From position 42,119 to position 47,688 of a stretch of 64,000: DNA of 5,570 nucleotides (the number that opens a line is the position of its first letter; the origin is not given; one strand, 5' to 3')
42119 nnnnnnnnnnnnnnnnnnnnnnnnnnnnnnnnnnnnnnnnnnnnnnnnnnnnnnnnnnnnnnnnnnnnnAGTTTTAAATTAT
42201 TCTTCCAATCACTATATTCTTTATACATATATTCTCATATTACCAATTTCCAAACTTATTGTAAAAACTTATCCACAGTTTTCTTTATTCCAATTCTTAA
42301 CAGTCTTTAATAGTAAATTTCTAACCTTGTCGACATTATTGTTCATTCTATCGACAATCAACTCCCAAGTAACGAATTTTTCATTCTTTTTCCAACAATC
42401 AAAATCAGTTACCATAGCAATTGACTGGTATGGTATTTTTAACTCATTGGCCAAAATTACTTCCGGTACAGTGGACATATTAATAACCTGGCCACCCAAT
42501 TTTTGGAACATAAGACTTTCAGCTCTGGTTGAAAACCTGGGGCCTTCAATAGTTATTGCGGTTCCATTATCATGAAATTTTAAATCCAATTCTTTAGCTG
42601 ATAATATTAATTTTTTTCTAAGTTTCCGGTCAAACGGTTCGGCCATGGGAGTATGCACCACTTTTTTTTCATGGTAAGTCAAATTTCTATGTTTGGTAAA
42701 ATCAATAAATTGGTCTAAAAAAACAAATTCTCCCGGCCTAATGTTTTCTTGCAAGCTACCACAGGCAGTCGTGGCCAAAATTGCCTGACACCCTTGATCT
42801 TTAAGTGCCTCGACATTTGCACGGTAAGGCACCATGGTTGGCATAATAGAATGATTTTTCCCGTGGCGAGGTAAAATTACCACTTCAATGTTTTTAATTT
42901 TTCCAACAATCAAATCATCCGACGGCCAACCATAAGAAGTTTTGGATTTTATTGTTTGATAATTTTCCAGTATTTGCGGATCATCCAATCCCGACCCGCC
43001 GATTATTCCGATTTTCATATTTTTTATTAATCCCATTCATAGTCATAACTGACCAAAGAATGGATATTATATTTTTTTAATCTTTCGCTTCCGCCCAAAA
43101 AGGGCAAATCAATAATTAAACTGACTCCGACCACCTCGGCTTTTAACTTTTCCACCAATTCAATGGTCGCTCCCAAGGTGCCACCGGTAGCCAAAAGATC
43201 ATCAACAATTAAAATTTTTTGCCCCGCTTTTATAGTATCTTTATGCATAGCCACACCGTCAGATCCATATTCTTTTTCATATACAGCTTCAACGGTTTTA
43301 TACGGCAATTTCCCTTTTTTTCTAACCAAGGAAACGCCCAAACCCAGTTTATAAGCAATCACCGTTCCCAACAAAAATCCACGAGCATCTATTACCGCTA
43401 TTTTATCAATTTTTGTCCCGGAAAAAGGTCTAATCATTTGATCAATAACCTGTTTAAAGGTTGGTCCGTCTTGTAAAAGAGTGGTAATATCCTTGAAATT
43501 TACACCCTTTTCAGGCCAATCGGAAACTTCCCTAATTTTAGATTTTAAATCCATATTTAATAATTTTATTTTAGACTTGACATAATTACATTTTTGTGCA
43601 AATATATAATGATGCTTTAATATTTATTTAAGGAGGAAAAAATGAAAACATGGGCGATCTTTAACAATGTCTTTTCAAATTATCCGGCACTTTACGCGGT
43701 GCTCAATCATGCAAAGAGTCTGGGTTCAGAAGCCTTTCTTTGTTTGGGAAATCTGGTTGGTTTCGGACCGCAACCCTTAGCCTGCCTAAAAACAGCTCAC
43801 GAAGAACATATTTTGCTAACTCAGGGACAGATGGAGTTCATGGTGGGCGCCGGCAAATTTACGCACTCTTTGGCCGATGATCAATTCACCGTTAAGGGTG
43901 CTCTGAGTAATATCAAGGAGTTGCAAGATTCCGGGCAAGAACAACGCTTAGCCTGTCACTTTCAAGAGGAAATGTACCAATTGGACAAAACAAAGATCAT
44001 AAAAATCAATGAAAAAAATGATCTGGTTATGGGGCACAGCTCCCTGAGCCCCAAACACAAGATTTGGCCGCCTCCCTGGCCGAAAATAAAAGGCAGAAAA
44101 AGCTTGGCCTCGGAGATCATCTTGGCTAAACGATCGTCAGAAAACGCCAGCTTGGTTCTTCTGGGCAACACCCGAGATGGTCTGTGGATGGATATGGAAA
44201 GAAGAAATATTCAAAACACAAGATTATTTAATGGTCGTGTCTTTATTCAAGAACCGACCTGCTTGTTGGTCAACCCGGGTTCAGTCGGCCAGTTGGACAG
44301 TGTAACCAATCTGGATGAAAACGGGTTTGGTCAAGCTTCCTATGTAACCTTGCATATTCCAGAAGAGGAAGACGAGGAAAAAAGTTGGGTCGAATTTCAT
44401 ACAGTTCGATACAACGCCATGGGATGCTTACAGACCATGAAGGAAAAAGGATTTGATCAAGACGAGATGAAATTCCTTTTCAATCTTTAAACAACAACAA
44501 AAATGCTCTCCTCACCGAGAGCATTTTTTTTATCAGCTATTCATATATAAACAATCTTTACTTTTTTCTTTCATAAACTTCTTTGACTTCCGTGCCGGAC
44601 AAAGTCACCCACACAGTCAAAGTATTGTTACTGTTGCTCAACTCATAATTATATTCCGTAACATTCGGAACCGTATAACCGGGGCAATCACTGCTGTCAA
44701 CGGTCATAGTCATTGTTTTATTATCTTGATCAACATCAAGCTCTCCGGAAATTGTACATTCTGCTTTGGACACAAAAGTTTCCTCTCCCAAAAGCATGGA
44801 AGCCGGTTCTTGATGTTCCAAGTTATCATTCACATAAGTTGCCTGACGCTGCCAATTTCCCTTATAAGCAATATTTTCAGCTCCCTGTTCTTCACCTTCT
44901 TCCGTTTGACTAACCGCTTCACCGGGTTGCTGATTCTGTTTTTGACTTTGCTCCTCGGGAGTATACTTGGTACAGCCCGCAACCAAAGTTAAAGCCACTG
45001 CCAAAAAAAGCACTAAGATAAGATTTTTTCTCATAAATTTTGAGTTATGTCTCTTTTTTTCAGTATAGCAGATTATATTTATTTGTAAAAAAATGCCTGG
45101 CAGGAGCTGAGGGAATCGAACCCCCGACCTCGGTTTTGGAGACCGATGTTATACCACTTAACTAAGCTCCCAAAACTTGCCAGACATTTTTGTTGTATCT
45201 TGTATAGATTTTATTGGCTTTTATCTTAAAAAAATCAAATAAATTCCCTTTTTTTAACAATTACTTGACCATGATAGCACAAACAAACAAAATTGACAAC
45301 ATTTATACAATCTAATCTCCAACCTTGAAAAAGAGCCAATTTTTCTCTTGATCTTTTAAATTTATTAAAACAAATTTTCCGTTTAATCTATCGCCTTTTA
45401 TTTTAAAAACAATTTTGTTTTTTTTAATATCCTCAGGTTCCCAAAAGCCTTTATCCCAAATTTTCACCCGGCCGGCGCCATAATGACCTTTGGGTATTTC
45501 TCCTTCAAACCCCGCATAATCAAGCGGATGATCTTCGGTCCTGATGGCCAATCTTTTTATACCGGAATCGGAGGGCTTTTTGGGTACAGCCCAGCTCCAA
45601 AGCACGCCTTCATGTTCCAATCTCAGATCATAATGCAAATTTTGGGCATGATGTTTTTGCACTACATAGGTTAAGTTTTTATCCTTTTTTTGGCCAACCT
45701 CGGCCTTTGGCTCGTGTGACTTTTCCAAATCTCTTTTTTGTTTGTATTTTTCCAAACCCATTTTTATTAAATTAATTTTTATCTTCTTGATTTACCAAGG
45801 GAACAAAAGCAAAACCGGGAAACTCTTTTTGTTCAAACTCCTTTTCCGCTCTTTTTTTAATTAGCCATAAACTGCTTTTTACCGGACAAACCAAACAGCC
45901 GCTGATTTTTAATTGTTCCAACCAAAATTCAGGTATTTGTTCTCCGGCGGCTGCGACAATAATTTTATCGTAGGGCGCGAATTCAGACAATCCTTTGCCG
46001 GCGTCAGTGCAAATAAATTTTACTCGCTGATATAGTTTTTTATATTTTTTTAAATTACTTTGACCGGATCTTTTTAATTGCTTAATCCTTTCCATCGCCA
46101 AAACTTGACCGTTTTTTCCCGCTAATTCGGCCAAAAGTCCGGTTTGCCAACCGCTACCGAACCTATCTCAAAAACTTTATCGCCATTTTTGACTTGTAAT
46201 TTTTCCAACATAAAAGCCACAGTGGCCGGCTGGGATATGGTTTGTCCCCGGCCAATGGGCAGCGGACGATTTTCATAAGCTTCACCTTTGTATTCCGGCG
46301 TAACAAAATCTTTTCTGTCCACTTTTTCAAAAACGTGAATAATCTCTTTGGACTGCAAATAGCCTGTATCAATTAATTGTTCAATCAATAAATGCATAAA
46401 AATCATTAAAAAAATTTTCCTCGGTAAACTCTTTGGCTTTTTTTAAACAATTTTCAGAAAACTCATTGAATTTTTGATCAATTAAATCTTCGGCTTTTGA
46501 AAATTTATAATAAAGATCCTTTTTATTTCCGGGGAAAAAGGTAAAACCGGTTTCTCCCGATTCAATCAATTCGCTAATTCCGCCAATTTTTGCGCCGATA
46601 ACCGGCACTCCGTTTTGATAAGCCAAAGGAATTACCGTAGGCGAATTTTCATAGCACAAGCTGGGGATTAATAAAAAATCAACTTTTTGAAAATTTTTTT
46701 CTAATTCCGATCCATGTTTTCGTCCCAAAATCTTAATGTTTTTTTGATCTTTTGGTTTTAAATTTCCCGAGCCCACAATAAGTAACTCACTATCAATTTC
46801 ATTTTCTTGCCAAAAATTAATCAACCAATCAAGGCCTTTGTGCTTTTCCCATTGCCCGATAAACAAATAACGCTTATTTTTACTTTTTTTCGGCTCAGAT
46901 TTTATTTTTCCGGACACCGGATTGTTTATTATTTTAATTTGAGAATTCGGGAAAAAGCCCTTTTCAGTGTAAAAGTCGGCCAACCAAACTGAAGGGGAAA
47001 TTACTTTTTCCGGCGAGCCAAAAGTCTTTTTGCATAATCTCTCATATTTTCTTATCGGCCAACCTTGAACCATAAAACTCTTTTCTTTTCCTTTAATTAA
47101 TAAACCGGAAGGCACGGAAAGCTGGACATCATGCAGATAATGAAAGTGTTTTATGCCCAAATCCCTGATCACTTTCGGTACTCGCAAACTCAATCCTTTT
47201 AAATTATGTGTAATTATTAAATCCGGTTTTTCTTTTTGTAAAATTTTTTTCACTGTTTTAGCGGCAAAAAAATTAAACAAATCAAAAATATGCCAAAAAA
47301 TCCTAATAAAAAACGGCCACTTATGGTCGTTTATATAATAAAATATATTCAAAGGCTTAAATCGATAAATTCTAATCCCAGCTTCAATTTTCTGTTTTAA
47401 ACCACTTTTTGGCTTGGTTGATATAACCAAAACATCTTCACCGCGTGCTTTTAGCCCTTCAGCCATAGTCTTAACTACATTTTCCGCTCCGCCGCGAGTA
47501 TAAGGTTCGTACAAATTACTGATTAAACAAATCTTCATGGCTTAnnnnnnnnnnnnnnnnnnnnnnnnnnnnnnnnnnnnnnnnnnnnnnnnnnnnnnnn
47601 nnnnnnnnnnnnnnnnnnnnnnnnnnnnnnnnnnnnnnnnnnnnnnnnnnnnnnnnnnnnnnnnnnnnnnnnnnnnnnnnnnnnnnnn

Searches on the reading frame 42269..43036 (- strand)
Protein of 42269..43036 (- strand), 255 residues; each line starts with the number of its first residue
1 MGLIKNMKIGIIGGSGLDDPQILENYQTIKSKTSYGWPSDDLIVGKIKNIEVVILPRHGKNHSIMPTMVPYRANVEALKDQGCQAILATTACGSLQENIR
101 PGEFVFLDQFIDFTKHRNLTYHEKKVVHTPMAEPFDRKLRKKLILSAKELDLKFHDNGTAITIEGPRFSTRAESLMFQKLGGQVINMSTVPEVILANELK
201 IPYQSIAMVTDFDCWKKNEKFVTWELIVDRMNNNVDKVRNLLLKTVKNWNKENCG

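Call 50: search_protein_families(library=pfam, proteins=[window:42269-43036:-], max_evalue=0.0001)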
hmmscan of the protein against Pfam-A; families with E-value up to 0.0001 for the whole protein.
window:42269-43036:- (255 aa): 1 family
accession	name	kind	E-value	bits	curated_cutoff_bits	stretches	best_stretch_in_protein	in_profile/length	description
PF01048.26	PNP_UDP_1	-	2.1e-43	148.8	25.1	1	8-246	1-232/233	Phosphorylase superfamily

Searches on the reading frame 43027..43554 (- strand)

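Call 50: search_protein_families(library=pfam, proteins=[window:43027-43554:-], max_evalue=0.0001)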
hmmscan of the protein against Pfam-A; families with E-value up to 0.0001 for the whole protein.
window:43027-43554:- (175 aa): 1 family
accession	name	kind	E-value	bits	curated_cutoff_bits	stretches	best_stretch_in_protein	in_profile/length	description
PF00156.33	Pribosyltran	-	2.3e-16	59.9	26.3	1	27-149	5-125/158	Phosphoribosyl transferase domain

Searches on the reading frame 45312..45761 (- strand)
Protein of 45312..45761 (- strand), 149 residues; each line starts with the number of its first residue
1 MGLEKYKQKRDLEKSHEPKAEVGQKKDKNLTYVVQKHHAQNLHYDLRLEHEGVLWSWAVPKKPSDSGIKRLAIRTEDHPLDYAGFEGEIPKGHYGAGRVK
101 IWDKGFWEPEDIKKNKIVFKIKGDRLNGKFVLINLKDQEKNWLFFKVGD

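Call 54: search_protein_families(library=pfam, proteins=[window:45312-45761:-], max_evalue=0.0001)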
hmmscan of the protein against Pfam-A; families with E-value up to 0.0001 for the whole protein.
window:45312-45761:- (149 aa): 1 family
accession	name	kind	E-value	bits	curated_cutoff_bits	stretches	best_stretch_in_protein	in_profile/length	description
PF13298.12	LigD_N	-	7.5e-38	129.4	31.1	1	35-133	1-106/107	DNA Ligase D 3'-phosphoesterase domain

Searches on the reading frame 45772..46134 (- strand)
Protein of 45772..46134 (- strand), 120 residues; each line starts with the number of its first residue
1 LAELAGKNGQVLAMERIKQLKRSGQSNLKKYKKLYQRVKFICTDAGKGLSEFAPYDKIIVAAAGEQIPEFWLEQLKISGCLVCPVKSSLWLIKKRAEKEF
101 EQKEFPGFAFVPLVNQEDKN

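Call 54: search_protein_families(library=pfam, proteins=[window:45772-46134:-], max_evalue=0.0001)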
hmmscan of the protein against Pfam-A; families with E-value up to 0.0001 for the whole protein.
window:45772-46134:- (120 aa): 1 family
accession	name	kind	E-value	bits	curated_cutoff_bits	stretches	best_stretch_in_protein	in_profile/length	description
PF01135.25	PCMT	-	7.7e-25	88.3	20.3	1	1-117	91-209/210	Protein-L-isoaspartate(D-aspartate) O-methyltransferase (PCMT)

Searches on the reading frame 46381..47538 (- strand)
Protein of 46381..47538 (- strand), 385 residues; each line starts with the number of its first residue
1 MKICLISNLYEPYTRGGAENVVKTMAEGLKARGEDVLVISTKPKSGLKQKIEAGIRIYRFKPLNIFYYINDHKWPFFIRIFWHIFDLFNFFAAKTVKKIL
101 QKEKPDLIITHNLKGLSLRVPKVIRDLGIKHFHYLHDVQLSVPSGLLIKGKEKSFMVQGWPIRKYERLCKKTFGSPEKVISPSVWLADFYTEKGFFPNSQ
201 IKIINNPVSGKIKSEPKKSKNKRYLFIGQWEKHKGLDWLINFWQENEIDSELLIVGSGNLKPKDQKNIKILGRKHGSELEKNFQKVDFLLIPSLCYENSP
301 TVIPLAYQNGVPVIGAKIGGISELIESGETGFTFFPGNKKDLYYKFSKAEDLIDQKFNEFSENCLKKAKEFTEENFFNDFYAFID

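Call 50: search_protein_families(library=pfam, proteins=[window:46381-47538:-], max_evalue=0.0001)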
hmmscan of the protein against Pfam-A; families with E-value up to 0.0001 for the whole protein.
window:46381-47538:- (385 aa): 5 families
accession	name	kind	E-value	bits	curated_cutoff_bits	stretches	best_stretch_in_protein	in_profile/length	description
PF13439.12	Glyco_transf_4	-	6.6e-17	62.5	28.5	1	16-208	2-166/170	Glycosyltransferase Family 4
PF13692.12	Glyco_trans_1_4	-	8.6e-17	62.2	27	1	222-344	2-134/142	Glycosyl transferases group 1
PF00534.26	Glycos_transf_1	-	1.5e-14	54.4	26.4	1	212-352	6-158/172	Glycosyl transferases group 1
PF13579.12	Glyco_trans_4_4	-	2.7e-09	38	29.7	1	16-206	1-157/158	Glycosyl transferase 4-like domain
PF13477.12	Glyco_trans_4_2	-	1.9e-08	35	23.4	1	2-116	1-86/139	Glycosyl transferase 4-like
